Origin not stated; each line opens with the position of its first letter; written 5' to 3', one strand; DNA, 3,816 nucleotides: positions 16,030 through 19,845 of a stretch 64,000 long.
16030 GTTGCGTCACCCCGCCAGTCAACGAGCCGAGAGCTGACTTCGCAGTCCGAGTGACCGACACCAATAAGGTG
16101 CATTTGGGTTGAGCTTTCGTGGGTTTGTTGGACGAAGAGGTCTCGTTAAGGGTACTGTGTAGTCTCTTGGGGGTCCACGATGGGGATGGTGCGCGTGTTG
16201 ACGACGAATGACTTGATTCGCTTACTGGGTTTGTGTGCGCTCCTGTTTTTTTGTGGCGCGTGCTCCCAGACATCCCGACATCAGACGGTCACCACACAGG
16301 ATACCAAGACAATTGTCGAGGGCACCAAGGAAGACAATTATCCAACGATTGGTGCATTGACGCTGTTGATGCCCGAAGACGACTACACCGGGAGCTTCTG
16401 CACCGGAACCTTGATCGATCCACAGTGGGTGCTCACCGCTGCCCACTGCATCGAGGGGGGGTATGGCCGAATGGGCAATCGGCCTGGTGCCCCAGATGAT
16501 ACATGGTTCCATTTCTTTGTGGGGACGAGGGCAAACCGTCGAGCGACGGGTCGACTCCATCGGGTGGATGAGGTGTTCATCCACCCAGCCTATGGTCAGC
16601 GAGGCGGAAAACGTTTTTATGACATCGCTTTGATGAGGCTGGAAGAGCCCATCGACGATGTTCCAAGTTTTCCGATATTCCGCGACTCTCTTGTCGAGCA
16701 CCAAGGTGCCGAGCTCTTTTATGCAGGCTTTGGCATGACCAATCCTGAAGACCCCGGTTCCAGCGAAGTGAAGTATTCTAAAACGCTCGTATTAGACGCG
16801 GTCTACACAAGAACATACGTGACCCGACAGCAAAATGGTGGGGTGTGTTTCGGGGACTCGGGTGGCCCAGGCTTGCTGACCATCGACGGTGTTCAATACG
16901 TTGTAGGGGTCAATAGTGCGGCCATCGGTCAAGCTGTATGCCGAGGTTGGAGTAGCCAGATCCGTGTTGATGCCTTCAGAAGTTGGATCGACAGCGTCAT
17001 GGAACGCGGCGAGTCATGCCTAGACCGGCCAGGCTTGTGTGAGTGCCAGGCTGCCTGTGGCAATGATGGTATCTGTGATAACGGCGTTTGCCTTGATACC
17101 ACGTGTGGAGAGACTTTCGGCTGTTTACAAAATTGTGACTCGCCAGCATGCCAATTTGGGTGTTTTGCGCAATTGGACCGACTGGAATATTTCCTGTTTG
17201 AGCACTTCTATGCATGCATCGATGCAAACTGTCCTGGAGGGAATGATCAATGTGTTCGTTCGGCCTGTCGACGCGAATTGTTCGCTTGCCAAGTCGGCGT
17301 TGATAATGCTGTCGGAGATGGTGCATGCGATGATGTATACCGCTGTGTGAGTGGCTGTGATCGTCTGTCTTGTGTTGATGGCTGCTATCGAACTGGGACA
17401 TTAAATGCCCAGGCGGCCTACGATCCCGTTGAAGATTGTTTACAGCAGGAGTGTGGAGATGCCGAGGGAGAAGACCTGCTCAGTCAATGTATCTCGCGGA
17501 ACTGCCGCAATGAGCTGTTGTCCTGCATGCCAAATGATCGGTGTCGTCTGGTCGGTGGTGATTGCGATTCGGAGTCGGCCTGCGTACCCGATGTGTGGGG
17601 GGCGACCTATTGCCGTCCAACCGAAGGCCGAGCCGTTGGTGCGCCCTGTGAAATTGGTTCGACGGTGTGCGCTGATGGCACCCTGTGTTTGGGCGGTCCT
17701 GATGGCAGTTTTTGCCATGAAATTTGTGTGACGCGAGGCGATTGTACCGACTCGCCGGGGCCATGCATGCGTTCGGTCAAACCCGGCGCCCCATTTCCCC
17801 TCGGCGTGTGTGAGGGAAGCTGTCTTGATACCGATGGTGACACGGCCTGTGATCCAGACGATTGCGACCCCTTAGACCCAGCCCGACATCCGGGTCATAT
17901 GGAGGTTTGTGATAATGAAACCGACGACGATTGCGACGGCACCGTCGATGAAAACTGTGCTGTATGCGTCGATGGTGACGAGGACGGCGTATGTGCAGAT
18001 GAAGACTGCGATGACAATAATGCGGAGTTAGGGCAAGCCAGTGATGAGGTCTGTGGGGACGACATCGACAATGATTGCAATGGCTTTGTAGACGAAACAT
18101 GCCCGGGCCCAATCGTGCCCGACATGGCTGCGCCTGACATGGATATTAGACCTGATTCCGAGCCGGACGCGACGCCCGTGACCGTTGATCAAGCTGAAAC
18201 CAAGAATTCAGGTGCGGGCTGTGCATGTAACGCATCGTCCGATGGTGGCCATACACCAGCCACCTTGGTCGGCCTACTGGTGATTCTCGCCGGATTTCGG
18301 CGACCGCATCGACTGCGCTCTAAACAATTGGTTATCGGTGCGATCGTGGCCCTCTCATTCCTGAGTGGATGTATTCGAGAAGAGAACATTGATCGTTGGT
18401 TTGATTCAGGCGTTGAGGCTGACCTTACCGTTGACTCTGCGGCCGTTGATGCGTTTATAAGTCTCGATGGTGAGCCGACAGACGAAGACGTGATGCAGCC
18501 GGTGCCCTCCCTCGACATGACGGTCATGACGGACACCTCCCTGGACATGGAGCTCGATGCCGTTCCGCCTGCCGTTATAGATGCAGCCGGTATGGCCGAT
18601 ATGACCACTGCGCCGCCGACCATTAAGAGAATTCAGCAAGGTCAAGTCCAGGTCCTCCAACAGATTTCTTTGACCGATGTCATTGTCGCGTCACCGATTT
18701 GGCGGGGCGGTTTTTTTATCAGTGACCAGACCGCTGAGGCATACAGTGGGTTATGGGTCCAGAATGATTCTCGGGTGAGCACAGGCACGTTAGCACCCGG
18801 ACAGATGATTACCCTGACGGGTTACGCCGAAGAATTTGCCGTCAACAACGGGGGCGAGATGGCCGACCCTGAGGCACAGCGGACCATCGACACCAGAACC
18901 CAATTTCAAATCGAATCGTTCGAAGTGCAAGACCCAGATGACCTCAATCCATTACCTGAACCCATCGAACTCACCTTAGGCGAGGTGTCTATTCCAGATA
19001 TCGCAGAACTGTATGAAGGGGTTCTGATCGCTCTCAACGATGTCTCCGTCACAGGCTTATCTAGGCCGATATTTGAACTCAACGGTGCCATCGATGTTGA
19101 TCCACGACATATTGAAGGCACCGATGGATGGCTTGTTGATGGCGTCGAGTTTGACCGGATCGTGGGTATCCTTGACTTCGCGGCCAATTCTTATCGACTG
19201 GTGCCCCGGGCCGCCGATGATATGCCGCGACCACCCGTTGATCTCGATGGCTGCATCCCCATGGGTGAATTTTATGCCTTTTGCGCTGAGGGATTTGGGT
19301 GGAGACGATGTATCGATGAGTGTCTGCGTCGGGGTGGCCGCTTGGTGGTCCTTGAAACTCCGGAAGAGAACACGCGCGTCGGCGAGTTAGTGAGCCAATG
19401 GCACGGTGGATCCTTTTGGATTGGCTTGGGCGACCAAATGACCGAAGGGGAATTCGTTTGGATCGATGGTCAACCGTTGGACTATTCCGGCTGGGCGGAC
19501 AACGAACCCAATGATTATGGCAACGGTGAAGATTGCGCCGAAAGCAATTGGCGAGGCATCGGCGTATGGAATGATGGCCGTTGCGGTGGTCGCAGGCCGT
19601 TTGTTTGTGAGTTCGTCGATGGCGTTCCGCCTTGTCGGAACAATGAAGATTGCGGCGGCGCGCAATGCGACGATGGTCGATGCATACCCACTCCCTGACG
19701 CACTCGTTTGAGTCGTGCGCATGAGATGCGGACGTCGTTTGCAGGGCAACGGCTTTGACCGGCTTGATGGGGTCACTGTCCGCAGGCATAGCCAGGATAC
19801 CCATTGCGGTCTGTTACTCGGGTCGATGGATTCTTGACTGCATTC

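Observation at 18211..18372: A C-terminal sorting signal fused head-to-tail to a lipoprotein signal peptide in the middle of a 1172-aa ORF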

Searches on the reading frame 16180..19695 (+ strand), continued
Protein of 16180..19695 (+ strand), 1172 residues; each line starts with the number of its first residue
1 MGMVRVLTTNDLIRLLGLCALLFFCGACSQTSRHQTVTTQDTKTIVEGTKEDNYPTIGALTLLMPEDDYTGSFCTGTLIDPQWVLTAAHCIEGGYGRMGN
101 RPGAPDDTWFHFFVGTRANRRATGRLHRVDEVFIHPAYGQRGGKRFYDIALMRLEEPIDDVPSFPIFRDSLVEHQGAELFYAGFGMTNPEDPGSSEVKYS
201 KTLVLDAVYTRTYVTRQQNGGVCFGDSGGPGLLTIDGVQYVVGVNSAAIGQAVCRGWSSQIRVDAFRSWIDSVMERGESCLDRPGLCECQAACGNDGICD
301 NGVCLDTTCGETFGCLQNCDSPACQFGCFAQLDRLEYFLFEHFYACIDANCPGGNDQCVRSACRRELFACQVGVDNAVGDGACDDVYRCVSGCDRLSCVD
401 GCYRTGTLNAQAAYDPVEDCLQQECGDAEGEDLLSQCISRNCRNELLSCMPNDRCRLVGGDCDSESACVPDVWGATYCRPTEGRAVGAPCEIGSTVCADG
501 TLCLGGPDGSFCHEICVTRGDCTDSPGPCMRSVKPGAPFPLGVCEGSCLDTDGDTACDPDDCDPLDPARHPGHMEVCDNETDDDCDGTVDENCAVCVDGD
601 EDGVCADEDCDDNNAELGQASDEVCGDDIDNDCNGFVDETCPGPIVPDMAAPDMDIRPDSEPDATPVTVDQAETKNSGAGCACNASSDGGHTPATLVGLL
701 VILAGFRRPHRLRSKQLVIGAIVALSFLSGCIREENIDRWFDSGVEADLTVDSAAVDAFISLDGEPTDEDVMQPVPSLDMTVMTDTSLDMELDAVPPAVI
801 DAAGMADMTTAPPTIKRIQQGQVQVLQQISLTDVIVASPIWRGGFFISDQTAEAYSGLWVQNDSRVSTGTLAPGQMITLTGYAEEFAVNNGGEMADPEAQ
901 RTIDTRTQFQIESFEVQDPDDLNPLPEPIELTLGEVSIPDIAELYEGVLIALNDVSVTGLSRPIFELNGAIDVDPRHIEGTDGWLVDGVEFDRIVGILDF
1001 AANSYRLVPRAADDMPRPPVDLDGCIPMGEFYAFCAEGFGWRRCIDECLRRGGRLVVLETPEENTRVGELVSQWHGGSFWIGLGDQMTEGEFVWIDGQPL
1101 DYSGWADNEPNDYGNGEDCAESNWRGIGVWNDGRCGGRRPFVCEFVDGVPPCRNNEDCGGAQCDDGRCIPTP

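Call 20: find_encoding_contigs(protein=P0001, flank=10000, max_places=3)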
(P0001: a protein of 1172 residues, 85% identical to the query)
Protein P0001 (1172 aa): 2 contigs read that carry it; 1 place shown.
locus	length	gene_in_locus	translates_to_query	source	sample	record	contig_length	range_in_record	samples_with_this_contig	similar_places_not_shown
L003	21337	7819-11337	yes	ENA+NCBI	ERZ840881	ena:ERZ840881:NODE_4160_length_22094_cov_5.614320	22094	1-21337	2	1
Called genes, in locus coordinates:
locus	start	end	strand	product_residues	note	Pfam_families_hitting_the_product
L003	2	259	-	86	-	?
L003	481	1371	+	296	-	PF13622:4HBT_3, PF20789:4HBT_3C, PF02551:Acyl_CoA_thio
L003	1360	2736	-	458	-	PF01425:Amidase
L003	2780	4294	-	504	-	-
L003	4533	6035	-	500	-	PF14559:TPR_19 (faint)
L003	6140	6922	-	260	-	-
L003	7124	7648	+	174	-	-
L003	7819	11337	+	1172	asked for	PF00089:Trypsin, PF13365:Trypsin_2 (weak), PF11617:Cu-binding_MopE (faint), PF00059:Lectin_C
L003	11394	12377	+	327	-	PF13367:PrsW-protease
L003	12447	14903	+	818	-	PF03176:MMPL, PF02460:Patched (faint), PF12349:Sterol-sensing (weak)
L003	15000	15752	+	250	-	-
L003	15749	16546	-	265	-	PF03476:MOSC_N, PF03473:MOSC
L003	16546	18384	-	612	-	PF00034:Cytochrom_C, PF13442:Cytochrome_CBB3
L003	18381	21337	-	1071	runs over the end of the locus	-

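Call 24: find_encoding_contigs(protein=P0005, flank=6000, max_places=2)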
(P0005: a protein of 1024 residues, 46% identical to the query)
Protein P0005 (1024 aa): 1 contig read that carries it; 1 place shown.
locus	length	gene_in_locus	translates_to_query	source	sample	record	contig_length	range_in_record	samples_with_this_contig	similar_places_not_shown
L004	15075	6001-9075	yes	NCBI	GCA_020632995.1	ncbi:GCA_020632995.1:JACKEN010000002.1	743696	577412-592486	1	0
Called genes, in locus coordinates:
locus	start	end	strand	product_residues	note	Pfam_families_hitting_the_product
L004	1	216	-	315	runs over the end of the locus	-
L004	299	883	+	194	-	PF03929:PepSY_TM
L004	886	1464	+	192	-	PF03929:PepSY_TM, PF16357:PepSY_TM_like_2 (weak)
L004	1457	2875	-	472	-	PF01943:Polysacc_synt, PF13440:Polysacc_synt_3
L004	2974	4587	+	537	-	-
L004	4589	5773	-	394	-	PF13439:Glyco_transf_4, PF13579:Glyco_trans_4_4 (weak), PF20706:GT4-conflict, PF00534:Glycos_transf_1, PF13692:Glyco_trans_1_4, PF13524:Glyco_trans_1_2 (weak)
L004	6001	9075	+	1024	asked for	PF00089:Trypsin, PF13365:Trypsin_2, PF00059:Lectin_C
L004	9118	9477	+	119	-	-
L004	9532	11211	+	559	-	PF01268:FTHFS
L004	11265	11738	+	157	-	PF02261:Asp_decarbox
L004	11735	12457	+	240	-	-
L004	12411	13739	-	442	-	PF03109:ABC1, PF01636:APH (weak)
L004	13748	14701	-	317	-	PF03060:NMO, PF01070:FMN_dh (weak)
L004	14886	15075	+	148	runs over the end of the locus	-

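Call 25: find_encoding_contigs(protein=P0013, flank=6000, max_places=2)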
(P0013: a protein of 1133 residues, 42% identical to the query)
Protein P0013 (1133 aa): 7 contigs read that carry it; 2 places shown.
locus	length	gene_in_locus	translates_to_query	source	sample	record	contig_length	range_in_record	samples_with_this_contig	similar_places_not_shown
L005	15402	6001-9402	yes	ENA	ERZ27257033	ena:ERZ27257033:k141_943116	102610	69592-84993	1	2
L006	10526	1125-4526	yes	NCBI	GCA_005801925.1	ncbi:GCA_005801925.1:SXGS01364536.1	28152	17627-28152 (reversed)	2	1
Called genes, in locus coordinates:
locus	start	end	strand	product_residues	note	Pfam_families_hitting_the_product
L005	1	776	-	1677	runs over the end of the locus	-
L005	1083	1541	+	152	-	-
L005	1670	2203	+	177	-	PF00132:Hexapep (weak), PF14602:Hexapep_2 (weak)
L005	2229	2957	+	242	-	PF00535:Glycos_transf_2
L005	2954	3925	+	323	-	PF03706:LPG_synthase_TM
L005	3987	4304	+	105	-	PF13937:DUF4212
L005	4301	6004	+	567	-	PF00474:SSF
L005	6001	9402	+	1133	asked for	PF00089:Trypsin, PF00059:Lectin_C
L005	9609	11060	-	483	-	-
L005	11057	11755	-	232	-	-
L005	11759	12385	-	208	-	-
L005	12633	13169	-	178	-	PF13181:TPR_8 (faint), PF13428:TPR_14 (faint), PF14559:TPR_19 (faint), PF00515:TPR_1 (faint), PF07719:TPR_2 (faint), PF13176:TPR_7 (faint), PF13424:TPR_12 (faint), PF12688:TPR_5, +1 more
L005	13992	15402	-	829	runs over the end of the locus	-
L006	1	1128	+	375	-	?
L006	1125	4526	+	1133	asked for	PF00089:Trypsin, PF00059:Lectin_C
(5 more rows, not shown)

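Call 26: find_encoding_contigs(protein=P0024, flank=6000, max_places=2)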
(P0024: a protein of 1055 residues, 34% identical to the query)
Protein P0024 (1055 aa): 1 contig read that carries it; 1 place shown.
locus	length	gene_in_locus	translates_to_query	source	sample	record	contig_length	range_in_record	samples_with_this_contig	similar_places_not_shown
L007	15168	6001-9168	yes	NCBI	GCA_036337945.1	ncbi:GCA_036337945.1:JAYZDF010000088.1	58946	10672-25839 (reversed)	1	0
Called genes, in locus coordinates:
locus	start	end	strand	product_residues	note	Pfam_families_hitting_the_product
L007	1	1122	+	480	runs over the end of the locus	PF02445:NadA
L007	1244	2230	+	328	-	PF02230:Abhydrolase_2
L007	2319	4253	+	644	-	PF12695:Abhydrolase_5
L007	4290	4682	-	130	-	PF08734:GYD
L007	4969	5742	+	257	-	PF04402:SIMPL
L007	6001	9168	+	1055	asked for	PF00089:Trypsin, PF13365:Trypsin_2 (weak), PF11617:Cu-binding_MopE (weak), PF00059:Lectin_C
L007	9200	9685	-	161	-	-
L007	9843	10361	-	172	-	-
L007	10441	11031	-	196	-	PF00578:AhpC-TSA, PF08534:Redoxin, PF13098:Thioredoxin_2 (weak)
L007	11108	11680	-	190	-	PF04307:YdjM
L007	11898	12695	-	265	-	PF04151:PPC (weak)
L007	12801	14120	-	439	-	-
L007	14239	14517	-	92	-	-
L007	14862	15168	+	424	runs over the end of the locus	PF01204:Trehalase (faint), PF03200:Glyco_hydro_63 (faint), PF22422:MGH1-like_GH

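Call 27: find_encoding_contigs(protein=P0016, flank=6000, max_places=2)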
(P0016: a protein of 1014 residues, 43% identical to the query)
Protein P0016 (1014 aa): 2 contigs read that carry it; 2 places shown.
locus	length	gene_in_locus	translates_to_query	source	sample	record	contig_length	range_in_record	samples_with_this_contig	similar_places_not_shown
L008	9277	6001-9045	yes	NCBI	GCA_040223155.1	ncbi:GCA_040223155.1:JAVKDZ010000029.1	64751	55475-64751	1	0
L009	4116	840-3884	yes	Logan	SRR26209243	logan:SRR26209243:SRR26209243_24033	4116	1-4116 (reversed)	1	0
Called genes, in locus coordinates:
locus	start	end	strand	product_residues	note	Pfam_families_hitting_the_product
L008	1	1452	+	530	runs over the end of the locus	PF07626:PSD3, PF07637:PSD5, PF07631:PSD4, PF07627:PSCyt3, PF07624:PSD2 (weak)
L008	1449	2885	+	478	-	PF07586:HXXSHH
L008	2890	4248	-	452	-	PF07690:MFS_1 (faint), PF13347:MFS_2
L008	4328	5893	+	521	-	PF00069:Pkinase, PF07714:PK_Tyr_Ser-Thr, PF01636:APH (faint)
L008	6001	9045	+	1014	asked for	PF00089:Trypsin, PF13365:Trypsin_2, PF11617:Cu-binding_MopE (weak), PF00059:Lectin_C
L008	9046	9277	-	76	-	?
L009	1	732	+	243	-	?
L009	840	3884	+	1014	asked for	PF00089:Trypsin, PF13365:Trypsin_2, PF11617:Cu-binding_MopE (weak), PF00059:Lectin_C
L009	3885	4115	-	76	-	?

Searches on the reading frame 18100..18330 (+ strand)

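Call 4: search_protein_families(library=ncbifam, proteins=[window:18100-18330:+], max_evalue=10)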
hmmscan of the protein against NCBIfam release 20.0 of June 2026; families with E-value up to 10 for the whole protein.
window:18100-18330:+ (77 aa): 3 families
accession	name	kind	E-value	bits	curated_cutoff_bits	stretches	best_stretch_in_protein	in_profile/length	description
NF045523.1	MXAN_5453_fam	exception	0.00041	19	500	1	6-68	479-541/544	MXAN_5453 family MXYO-CTERM-anchored protein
TIGR03901.2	MYXO-CTERM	domain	0.0016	18.8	20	1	38-68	1-31/34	MYXO-CTERM sorting domain-containing protein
NF038112.1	myxo_dep_M36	subfamily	0.15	9.1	1500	1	16-63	1550-1598/1604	myxosortase-dependent M36 family metallopeptidase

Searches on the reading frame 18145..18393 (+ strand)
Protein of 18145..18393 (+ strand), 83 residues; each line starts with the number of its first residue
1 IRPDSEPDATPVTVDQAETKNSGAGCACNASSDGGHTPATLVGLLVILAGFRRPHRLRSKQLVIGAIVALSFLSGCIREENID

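Call 30: search_protein_families(library=ncbifam, alignment_id=A1, max_evalue=0.1)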
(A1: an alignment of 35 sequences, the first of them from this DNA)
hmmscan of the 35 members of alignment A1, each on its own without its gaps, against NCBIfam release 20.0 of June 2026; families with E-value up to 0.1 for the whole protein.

A. member 1, seq(83 aa): 2 families
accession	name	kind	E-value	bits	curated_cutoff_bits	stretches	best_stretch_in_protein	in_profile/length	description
TIGR03901.2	MYXO-CTERM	domain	0.0016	18.8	20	1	23-53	1-31/34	MYXO-CTERM sorting domain-containing protein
NF045523.1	MXAN_5453_fam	exception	0.0062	15.1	500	1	5-53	493-541/544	MXAN_5453 family MXYO-CTERM-anchored protein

B. families by the number of members that match (of 35 scanned): 16 families
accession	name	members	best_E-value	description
TIGR03901.2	MYXO-CTERM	18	1.1e-06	MYXO-CTERM sorting domain-containing protein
TIGR03382.1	GC_trans_RRR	10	2.3e-05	MYXO-CTERM sorting domain-containing protein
NF045638.1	Mrt_dep_phytase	9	3.4e-06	myxosortase-dependent phytase-like phosphatase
NF045523.1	MXAN_5453_fam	9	0.00029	MXAN_5453 family MXYO-CTERM-anchored protein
NF058595.1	invert_tail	8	0.00077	lipo-invert putative C-terminal anchoring domain-containing protein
NF047847.2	SS_mature_LptM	4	0.0026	LPS translocon maturation chaperone LptM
TIGR03501.1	GlyGly_CTERM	2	0.055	GlyGly-CTERM sorting domain-containing protein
TIGR04564.1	Synergist_CTERM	1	0.0015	Synerg-CTERM sorting domain-containing protein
TIGR04174.1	IPTL_CTERM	1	0.0035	IPTL-CTERM sorting domain-containing protein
NF000536.0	YmiA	1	0.031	YmiA family putative membrane protein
NF038112.1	myxo_dep_M36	1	0.046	myxosortase-dependent M36 family metallopeptidase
NF050101.1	SepX_GlpR_4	1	0.051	divisome protein SepX/GlpR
NF041938.1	RSIGE_not_HEIGH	1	0.068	MYXO-CTERM-anchored inactivated metalloprotease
NF052375.1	antisigma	1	0.079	anti-sigma factor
NF033817.2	Mplas_variab_LP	1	0.089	variable surface lipoprotein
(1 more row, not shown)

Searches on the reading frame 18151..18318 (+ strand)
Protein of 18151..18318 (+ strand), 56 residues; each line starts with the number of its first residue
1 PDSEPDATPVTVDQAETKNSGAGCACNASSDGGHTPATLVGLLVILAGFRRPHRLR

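Call 4: search_protein_families(library=ncbifam, proteins=[window:18151-18318:+], max_evalue=10)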
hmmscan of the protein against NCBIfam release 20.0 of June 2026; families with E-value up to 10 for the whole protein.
window:18151-18318:+ (56 aa): 3 families
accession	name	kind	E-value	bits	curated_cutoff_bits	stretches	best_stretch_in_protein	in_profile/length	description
TIGR03901.2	MYXO-CTERM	domain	0.00075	19.8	20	1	21-51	1-31/34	MYXO-CTERM sorting domain-containing protein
NF045523.1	MXAN_5453_fam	exception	0.0028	16.3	500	1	5-51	495-541/544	MXAN_5453 family MXYO-CTERM-anchored protein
NF038112.1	myxo_dep_M36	subfamily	0.23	8.5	1500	1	3-46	1554-1598/1604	myxosortase-dependent M36 family metallopeptidase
